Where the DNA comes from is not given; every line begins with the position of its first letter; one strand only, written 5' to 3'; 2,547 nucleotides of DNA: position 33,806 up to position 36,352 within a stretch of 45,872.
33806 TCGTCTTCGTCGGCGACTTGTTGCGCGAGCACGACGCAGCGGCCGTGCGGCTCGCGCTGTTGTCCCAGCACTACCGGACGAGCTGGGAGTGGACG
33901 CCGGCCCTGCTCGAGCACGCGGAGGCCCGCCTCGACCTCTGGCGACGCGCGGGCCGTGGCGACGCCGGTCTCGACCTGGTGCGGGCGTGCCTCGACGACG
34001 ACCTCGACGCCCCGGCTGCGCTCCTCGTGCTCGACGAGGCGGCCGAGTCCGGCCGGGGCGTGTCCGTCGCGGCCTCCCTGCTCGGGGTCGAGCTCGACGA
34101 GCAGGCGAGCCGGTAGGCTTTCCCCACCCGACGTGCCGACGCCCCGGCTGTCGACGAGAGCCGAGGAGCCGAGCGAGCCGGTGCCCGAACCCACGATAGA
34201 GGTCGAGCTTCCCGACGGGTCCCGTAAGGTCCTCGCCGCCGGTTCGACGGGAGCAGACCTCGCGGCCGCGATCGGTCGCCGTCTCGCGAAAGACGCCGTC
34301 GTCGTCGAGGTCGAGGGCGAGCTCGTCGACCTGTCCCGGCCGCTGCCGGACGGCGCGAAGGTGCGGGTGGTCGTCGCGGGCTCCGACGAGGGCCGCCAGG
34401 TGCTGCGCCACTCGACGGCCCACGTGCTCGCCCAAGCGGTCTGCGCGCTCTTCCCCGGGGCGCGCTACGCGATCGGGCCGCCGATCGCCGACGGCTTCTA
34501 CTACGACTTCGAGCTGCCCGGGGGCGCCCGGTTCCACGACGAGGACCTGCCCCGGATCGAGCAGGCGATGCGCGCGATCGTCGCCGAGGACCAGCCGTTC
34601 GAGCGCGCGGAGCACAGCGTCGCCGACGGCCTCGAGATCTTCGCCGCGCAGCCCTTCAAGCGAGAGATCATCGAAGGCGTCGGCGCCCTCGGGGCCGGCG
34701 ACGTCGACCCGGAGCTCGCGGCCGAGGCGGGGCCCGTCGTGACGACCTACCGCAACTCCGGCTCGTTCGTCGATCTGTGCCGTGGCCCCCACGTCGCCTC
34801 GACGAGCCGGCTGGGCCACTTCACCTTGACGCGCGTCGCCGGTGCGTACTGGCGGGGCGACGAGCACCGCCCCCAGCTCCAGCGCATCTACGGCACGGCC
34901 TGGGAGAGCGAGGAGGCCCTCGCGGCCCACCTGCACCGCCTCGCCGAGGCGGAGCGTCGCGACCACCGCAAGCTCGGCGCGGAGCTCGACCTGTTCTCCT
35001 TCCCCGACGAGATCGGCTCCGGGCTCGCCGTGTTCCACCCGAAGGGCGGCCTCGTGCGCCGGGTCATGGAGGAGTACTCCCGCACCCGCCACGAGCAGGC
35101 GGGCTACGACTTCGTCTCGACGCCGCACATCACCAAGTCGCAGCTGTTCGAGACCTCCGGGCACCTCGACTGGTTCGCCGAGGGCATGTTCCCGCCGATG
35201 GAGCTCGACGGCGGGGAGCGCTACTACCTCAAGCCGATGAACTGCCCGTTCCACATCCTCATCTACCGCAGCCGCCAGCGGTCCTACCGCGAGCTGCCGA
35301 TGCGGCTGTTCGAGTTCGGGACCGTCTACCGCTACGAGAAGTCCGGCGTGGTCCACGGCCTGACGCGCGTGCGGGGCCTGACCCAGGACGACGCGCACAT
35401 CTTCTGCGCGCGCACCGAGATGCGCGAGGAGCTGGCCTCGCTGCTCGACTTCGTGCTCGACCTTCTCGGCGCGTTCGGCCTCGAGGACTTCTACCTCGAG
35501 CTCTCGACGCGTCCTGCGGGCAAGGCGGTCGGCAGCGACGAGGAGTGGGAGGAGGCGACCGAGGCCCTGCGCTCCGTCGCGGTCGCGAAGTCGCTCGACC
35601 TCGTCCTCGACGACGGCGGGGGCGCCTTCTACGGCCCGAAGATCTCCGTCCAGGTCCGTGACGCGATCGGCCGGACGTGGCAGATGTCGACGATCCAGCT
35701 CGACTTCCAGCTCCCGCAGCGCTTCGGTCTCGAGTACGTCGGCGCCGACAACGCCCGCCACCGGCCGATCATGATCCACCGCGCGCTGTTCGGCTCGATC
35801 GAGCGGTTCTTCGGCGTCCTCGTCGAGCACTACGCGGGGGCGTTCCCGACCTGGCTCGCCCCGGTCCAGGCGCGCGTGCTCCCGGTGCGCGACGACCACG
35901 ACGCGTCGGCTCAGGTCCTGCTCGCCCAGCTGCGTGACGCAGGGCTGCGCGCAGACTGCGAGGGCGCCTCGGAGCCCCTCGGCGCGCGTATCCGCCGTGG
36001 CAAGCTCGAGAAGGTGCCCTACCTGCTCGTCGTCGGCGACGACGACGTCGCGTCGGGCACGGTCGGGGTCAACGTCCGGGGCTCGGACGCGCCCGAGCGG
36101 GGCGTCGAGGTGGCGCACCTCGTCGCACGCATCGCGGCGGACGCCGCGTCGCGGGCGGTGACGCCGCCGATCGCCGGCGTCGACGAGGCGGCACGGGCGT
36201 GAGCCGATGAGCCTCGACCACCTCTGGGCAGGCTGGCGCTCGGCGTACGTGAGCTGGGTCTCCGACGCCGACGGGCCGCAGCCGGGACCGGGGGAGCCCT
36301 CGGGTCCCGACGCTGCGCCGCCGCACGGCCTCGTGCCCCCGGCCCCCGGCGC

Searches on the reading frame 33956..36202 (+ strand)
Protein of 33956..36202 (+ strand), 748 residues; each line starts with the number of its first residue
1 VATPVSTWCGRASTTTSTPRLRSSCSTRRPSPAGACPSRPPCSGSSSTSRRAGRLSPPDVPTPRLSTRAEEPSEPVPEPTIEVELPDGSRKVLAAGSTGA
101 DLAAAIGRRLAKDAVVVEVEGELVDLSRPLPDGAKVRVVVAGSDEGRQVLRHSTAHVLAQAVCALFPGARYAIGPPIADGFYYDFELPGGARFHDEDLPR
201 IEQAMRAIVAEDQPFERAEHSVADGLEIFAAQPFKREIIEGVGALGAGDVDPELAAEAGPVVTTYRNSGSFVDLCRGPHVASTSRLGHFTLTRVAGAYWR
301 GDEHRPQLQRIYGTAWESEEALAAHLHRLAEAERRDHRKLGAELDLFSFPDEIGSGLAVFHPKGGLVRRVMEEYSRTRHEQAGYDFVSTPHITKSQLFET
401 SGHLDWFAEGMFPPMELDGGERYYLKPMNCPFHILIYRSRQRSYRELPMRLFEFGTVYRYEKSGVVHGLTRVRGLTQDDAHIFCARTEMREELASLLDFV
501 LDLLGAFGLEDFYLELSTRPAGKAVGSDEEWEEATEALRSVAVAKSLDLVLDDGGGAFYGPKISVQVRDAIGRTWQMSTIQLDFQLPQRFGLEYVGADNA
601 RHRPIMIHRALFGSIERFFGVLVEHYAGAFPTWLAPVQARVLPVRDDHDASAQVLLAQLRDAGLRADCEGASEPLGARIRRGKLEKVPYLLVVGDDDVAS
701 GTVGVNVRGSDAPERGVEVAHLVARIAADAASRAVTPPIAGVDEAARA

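Call 78: search_protein_families(library=pfam, proteins=[window:33956-36202:+], max_evalue=0.00001)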
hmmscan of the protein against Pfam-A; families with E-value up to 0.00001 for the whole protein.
window:33956-36202:+ (748 aa): 4 families
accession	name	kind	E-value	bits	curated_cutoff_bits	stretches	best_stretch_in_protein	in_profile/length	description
PF00587.30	tRNA-synt_2b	-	1.1e-44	153.1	29.3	1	418-626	6-179/179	tRNA synthetase class II core domain (G, H, P, S and T)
PF02824.27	TGS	-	2.8e-13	50.1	22.2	1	82-139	2-59/60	TGS domain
PF03129.25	HGTP_anticodon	-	3.5e-13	50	21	1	638-726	1-91/94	Anticodon binding domain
PF07973.19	tRNA_SAD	-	3.7e-12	46.4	24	1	262-312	1-44/44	Threonyl and Alanyl tRNA synthetase second additional domain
